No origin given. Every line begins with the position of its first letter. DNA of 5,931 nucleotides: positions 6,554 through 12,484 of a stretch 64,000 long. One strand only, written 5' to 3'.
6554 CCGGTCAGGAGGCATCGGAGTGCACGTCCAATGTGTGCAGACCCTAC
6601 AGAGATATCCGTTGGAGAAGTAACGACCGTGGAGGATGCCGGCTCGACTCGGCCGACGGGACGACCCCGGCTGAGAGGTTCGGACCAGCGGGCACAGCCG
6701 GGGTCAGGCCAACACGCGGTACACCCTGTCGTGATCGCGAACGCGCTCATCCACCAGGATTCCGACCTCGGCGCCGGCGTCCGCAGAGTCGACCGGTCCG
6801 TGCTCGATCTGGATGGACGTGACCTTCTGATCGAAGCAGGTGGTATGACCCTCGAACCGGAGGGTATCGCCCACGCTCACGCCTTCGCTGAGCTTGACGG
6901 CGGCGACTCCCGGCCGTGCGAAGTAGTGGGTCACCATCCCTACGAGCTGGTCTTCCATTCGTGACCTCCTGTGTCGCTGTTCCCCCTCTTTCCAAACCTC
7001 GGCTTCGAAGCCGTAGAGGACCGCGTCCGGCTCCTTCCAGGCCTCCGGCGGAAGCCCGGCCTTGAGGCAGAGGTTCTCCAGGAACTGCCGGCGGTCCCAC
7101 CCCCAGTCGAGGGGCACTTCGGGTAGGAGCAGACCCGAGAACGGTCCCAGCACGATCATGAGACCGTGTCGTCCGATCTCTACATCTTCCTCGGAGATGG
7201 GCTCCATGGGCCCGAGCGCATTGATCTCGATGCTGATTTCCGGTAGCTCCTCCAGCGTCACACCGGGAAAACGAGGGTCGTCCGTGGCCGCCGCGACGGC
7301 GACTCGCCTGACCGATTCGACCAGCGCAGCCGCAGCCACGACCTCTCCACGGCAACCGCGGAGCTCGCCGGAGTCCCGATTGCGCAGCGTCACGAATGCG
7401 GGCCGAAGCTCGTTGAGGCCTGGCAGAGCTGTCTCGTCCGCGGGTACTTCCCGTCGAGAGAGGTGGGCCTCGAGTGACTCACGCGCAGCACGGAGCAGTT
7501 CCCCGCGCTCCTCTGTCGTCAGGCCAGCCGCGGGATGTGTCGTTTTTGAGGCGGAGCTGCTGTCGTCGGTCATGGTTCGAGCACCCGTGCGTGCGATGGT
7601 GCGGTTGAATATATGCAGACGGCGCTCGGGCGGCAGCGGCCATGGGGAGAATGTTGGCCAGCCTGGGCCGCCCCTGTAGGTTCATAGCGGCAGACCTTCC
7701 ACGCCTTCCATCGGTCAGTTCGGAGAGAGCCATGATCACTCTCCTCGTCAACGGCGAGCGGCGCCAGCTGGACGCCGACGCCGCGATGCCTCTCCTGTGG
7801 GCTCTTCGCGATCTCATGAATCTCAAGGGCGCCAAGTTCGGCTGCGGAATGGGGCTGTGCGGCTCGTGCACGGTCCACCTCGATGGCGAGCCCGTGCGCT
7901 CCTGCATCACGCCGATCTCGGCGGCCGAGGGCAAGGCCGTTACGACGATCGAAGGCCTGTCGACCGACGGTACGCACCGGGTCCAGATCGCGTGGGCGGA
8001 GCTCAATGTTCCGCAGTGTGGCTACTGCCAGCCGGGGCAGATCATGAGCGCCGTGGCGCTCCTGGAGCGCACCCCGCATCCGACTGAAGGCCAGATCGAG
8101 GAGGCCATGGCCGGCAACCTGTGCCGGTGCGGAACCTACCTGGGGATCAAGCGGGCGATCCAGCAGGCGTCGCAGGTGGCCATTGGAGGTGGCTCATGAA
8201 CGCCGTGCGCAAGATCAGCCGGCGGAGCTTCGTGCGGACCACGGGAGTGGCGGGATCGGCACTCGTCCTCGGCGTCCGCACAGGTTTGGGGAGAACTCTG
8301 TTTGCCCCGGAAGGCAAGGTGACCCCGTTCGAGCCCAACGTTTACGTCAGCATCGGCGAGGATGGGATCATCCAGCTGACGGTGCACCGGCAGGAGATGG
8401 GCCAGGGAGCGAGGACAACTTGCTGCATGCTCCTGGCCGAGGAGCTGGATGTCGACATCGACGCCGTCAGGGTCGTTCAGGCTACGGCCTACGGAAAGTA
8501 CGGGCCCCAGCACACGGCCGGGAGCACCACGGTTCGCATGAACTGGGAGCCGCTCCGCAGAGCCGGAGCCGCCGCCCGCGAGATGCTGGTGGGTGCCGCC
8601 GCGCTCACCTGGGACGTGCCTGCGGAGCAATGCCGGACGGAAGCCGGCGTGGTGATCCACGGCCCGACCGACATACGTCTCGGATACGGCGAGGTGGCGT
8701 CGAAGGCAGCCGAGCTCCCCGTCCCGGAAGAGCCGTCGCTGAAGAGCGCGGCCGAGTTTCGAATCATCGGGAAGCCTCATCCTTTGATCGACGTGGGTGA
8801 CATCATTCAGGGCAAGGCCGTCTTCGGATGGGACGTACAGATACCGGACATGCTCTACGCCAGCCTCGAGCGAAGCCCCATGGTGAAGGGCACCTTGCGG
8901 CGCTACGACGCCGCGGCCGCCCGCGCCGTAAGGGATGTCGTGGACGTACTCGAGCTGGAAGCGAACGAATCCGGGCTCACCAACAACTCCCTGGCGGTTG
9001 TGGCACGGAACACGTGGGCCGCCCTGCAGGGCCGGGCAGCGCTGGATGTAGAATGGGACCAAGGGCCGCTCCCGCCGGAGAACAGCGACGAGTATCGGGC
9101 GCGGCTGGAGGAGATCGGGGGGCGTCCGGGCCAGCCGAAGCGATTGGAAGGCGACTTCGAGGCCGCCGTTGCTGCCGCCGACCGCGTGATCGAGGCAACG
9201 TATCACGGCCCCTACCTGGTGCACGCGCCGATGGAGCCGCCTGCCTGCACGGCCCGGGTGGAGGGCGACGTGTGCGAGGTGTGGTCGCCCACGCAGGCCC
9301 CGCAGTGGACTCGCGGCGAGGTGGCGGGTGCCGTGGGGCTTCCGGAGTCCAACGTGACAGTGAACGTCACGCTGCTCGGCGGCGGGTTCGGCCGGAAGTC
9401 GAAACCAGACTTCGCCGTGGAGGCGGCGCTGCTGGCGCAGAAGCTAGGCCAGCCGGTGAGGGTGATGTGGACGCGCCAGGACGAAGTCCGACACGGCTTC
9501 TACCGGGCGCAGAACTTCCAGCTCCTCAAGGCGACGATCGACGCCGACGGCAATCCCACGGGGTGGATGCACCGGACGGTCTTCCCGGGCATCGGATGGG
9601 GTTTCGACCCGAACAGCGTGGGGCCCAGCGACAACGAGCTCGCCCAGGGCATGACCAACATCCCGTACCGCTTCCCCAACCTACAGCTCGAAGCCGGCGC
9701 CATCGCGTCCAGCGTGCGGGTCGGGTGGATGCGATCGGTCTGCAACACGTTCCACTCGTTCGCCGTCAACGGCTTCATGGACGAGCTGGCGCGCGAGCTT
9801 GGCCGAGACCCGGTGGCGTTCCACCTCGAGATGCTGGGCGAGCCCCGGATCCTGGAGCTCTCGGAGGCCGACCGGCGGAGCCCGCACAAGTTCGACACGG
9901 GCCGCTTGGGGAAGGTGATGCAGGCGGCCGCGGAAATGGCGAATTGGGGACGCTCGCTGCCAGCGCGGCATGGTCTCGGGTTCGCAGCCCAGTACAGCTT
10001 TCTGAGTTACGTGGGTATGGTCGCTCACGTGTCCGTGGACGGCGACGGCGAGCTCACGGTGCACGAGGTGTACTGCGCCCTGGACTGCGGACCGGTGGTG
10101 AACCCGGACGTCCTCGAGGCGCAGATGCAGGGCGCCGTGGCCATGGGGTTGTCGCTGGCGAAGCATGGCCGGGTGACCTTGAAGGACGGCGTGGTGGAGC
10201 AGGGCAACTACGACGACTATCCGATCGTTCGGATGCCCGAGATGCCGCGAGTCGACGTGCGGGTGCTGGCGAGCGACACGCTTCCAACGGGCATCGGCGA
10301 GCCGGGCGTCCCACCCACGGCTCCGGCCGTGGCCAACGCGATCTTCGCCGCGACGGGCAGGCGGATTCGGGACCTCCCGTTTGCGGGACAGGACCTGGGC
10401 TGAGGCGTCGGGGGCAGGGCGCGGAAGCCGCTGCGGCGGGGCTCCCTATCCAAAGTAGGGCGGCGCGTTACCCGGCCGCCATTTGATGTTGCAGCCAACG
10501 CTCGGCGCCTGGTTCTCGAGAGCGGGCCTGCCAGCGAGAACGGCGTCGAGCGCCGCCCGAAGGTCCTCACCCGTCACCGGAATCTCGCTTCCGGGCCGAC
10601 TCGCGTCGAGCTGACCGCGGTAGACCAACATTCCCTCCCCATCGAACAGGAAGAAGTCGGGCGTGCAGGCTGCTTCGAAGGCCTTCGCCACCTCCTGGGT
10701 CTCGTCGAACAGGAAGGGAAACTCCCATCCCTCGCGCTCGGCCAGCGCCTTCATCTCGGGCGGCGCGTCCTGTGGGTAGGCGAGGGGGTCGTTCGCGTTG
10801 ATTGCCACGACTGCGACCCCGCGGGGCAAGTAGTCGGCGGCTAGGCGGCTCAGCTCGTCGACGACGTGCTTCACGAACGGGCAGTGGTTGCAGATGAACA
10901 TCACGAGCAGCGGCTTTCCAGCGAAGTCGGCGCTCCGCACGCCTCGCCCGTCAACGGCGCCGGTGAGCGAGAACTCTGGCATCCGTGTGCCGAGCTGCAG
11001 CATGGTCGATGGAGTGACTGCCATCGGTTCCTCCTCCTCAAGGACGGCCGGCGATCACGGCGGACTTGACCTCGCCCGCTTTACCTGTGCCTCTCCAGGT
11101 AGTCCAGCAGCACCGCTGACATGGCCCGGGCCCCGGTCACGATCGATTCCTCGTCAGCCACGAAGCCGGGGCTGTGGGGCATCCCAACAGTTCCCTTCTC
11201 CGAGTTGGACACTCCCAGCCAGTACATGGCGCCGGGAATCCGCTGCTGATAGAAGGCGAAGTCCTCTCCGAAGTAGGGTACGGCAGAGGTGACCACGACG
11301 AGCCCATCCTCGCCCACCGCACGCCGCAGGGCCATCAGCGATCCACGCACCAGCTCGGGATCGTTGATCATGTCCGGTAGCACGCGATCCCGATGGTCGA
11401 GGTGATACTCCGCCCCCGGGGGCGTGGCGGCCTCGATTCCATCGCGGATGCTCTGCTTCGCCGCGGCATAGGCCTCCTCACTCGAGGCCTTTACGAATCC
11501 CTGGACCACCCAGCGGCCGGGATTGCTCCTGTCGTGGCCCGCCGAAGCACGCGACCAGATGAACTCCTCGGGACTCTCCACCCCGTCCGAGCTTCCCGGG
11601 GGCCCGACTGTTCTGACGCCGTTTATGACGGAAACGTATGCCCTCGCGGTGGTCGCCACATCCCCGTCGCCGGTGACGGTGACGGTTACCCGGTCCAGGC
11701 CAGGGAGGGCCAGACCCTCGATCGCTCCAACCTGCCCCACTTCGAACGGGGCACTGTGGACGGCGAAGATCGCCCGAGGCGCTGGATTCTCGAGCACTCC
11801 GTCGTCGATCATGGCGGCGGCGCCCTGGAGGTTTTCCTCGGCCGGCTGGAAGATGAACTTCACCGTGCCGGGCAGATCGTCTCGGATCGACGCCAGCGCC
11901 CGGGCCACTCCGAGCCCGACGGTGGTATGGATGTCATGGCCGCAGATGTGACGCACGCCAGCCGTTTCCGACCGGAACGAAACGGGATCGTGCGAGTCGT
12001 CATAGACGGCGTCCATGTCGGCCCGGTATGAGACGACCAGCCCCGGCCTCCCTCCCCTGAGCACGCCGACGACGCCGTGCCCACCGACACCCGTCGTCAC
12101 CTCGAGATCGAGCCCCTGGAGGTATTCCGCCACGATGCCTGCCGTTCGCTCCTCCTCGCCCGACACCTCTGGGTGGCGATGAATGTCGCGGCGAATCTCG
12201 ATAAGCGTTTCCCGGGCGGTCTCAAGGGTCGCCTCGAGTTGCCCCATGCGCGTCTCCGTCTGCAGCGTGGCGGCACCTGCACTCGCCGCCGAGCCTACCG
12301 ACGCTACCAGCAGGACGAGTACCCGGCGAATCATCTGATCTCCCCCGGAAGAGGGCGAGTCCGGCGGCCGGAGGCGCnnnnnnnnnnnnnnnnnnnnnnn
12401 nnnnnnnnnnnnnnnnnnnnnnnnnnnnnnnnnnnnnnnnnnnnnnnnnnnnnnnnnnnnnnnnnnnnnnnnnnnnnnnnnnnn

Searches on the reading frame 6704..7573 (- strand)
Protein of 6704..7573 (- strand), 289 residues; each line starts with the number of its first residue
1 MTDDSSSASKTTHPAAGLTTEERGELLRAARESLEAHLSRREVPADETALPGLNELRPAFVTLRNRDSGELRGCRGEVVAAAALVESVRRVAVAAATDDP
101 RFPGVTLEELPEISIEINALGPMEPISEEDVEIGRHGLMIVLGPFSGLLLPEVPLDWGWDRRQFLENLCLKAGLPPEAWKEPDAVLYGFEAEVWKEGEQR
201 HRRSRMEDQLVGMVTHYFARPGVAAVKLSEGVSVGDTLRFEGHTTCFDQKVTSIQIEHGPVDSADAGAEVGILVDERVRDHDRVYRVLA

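Call 55: search_protein_families(library=pfam, proteins=[window:6704-7573:-], max_evalue=1e-8)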
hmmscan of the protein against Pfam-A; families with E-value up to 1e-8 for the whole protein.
window:6704-7573:- (289 aa): 1 family
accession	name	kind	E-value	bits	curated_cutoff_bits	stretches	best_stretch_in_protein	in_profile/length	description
PF01871.22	AMMECR1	-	6.1e-49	166.2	25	1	28-194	2-168/168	AMMECR1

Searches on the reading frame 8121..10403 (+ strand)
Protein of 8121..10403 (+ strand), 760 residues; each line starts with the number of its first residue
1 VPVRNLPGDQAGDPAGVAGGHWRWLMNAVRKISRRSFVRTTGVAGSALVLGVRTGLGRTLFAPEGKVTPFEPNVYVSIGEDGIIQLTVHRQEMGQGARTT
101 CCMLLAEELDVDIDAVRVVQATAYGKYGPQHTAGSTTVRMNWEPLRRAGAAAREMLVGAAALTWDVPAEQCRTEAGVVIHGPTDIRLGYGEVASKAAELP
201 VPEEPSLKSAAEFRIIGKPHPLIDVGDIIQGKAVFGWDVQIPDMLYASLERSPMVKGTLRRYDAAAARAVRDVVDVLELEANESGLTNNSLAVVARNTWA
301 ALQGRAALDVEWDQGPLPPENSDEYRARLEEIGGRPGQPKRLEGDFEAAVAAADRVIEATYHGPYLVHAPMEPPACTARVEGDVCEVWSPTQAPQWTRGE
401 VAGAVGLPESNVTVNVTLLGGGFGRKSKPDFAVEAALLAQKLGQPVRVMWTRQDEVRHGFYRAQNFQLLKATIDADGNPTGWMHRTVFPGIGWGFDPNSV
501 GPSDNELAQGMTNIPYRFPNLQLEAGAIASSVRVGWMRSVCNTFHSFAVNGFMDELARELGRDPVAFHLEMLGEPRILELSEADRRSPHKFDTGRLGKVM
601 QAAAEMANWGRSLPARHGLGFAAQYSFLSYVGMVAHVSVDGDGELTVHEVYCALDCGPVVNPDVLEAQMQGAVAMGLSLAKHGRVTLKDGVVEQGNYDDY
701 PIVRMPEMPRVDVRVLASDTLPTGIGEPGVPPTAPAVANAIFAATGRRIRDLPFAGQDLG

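Call 55: search_protein_families(library=pfam, proteins=[window:8121-10403:+], max_evalue=1e-8)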
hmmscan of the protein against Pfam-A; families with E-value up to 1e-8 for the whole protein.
window:8121-10403:+ (760 aa): 2 families
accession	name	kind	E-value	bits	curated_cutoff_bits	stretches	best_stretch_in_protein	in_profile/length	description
PF02738.23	MoCoBD_1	-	2e-42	145.4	27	1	343-567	15-239/244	Molybdopterin cofactor-binding domain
PF20256.3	MoCoBD_2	-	2.9e-35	122.6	27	2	41-214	25-184/283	Molybdopterin cofactor-binding domain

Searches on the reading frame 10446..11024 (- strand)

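Call 56: search_protein_families(library=pfam, proteins=[window:10446-11024:-], max_evalue=1e-8)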
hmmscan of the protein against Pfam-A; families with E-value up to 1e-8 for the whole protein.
window:10446-11024:- (192 aa): 2 families
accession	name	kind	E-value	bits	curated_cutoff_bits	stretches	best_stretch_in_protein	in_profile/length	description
PF00578.27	AhpC-TSA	-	2.9e-20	72.9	26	1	12-135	2-123/124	AhpC/TSA family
PF08534.16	Redoxin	-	1.8e-19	70.4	26.6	1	11-144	2-139/148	Redoxin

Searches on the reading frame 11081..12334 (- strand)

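Call 55: search_protein_families(library=pfam, proteins=[window:11081-12334:-], max_evalue=1e-8)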
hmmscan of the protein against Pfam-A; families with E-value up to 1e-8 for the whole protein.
window:11081-12334:- (417 aa): 1 family
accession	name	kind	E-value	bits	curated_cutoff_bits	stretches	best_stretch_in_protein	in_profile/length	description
PF01546.33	Peptidase_M20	-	4.1e-33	115.5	24.6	1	104-410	3-205/206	Peptidase family M20/M25/M40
